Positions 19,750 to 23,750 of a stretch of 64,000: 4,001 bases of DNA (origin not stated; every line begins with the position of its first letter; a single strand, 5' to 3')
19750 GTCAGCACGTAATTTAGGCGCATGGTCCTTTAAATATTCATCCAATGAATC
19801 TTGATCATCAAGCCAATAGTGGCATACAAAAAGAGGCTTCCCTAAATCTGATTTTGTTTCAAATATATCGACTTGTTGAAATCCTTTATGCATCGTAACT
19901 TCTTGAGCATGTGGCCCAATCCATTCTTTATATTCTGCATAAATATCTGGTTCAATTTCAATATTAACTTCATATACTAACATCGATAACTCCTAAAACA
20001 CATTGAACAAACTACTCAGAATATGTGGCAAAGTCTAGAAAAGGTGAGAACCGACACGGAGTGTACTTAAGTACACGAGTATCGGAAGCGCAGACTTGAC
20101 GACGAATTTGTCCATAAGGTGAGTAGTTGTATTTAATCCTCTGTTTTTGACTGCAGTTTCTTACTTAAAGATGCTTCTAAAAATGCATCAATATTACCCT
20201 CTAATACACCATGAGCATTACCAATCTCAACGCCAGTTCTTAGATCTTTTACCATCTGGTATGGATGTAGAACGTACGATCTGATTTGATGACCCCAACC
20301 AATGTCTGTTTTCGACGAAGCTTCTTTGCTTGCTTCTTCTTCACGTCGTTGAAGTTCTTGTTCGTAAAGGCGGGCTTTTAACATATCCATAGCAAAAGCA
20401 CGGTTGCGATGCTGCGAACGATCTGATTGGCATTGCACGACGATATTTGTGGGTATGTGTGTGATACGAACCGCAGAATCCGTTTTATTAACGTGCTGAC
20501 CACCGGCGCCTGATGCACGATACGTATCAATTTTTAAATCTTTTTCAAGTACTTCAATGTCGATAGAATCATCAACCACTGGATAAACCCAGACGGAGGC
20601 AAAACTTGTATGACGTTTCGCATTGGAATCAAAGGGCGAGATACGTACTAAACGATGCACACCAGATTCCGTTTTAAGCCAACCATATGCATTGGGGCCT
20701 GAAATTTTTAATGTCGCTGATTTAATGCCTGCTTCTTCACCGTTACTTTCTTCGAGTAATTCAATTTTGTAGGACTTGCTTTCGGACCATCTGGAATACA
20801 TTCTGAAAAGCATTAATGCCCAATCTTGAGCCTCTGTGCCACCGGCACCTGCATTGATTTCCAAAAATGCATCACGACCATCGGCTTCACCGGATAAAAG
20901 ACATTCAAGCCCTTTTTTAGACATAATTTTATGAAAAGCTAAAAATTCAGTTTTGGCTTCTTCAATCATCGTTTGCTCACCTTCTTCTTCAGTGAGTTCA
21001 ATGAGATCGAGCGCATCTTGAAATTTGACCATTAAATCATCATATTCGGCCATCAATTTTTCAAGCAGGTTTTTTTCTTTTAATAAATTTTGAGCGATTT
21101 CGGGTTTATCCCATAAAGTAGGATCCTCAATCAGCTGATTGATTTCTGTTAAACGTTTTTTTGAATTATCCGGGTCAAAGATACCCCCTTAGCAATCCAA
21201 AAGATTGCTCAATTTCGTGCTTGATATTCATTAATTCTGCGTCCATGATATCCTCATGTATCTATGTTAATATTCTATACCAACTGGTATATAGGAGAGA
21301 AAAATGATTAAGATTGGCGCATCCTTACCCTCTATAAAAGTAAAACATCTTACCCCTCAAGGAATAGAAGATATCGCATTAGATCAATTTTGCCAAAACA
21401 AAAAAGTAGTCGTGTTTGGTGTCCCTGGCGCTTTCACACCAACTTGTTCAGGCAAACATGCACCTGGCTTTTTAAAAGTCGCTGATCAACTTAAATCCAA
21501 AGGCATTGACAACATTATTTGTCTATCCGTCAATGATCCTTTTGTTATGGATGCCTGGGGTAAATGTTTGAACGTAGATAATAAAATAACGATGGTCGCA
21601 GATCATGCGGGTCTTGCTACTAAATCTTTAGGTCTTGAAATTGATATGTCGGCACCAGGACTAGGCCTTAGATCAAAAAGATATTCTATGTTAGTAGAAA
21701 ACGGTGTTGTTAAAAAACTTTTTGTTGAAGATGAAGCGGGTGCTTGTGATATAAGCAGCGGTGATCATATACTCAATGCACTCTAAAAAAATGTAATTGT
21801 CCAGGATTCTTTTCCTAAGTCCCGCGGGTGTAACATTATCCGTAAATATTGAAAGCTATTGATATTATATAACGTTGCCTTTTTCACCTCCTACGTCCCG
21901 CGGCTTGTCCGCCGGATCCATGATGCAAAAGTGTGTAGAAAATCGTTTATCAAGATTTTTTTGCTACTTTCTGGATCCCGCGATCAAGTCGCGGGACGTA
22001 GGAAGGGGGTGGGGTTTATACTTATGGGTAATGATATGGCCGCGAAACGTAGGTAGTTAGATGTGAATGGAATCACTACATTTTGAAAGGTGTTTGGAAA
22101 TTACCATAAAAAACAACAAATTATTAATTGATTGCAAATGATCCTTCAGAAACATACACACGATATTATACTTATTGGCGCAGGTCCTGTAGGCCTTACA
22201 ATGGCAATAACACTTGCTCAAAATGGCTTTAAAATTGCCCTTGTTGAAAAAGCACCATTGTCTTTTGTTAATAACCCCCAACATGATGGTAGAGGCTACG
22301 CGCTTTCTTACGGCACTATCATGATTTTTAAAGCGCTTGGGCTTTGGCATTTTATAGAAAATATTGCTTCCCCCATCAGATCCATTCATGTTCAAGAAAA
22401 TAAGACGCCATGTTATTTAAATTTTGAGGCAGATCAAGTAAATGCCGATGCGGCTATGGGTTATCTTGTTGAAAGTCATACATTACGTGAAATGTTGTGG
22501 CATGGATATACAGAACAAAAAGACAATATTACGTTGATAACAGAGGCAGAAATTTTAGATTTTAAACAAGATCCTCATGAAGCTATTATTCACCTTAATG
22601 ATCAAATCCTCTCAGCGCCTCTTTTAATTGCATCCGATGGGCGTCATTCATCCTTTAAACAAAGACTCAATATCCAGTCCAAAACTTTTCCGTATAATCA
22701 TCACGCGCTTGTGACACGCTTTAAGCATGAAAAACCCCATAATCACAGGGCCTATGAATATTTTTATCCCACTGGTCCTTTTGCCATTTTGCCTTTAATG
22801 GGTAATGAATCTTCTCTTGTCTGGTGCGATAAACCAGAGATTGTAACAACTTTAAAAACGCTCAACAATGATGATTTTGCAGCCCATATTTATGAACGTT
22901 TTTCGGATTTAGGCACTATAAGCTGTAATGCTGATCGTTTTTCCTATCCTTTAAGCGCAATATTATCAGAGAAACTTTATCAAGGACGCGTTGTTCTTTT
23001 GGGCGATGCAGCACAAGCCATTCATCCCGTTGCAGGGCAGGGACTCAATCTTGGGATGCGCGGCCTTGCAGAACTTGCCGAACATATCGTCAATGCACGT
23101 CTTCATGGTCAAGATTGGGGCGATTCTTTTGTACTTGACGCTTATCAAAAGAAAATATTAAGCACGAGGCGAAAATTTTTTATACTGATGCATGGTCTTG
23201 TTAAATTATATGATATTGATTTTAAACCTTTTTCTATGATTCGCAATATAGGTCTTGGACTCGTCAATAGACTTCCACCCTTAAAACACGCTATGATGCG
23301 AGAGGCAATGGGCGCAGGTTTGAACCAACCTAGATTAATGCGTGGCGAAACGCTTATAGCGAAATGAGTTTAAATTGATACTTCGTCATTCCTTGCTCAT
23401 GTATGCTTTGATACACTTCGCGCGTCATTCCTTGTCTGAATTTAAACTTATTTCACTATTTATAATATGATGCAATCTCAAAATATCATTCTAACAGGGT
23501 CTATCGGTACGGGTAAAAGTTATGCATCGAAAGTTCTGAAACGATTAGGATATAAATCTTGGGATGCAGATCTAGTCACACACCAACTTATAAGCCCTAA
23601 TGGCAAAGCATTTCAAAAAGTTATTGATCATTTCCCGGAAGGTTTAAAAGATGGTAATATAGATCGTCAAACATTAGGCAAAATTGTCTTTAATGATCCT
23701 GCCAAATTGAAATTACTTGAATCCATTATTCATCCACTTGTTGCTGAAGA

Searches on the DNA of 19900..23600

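Call 41: search_with_rna_model(model_id=R1, source=window, start=19900, end=23600, max_evalue=1, show_alignments=3)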
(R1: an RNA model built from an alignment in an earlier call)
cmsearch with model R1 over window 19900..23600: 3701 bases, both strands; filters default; matches with E-value up to 1: 2.
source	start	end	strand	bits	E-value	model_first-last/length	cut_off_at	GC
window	20008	20129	+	37.7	4.7e-08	1-145/145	no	0.44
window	23357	23458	-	25.6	3e-05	1-145/145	no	0.35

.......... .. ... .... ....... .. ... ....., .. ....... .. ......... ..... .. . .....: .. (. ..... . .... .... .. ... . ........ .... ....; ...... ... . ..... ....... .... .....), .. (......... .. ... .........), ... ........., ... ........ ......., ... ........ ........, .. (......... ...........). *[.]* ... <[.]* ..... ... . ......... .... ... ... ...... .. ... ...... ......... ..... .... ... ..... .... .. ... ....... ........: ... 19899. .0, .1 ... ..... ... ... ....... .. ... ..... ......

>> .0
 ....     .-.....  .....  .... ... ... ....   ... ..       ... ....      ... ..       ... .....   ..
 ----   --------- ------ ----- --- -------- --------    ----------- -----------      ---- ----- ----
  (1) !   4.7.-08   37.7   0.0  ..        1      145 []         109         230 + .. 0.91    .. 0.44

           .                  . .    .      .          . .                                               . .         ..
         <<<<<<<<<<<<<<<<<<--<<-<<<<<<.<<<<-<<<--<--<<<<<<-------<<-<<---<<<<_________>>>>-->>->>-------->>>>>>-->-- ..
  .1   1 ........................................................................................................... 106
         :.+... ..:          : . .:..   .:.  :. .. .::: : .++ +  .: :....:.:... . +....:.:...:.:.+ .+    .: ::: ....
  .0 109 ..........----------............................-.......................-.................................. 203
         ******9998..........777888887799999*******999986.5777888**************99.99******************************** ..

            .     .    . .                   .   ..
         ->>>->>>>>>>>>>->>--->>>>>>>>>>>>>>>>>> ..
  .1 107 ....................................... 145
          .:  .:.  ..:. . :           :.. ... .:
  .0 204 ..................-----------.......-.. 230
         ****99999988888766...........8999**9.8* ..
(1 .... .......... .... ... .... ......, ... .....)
